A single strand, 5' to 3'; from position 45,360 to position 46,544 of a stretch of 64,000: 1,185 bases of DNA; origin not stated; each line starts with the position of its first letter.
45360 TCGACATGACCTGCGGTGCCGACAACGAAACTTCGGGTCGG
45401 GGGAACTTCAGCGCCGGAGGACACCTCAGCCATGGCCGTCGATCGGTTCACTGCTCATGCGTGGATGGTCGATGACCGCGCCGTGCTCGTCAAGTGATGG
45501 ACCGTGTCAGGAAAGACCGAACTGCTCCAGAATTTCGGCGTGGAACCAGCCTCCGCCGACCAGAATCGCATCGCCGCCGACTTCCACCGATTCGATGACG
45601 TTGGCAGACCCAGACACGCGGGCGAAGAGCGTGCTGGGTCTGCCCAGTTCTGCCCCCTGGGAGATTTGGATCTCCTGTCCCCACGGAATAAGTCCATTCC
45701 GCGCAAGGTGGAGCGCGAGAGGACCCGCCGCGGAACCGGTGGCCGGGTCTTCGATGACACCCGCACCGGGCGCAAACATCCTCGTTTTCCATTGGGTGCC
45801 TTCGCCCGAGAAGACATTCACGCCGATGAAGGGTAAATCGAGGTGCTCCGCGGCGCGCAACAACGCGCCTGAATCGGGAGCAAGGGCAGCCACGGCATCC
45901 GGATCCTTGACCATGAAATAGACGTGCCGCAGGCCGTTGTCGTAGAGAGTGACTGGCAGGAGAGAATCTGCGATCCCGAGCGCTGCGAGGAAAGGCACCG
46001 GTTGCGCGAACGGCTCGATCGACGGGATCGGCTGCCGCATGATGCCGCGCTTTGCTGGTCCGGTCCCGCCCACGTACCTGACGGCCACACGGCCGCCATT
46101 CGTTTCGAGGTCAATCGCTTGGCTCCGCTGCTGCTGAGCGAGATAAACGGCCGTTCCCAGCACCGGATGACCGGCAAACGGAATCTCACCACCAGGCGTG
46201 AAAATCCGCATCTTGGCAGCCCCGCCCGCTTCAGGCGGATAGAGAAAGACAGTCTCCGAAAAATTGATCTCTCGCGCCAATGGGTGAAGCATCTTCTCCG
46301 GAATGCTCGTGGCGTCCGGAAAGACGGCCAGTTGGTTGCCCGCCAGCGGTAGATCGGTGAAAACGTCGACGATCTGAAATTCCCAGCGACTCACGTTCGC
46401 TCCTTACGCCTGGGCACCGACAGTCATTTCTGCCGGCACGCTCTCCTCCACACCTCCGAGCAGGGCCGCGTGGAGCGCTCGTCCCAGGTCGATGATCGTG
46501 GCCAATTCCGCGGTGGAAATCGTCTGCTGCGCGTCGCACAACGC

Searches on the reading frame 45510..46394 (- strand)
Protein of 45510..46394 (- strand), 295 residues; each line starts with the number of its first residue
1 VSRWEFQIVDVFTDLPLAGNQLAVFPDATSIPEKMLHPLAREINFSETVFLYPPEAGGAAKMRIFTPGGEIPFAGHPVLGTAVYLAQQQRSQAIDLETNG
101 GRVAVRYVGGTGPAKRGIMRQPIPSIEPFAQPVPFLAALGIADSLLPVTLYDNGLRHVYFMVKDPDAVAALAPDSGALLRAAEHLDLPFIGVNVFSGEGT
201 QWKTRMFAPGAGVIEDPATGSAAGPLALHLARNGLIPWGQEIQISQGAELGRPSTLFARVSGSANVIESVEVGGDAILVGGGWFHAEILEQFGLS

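Call 7: search_protein_families(library=pfam, proteins=[window:45510-46394:-], max_evalue=0.01)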
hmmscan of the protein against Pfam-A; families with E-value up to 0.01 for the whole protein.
window:45510-46394:- (295 aa): 1 family
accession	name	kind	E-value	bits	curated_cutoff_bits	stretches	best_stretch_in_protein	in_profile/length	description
PF02567.21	PhzC-PhzF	-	2.6e-57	194.9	27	1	9-279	1-278/281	Phenazine biosynthesis-like protein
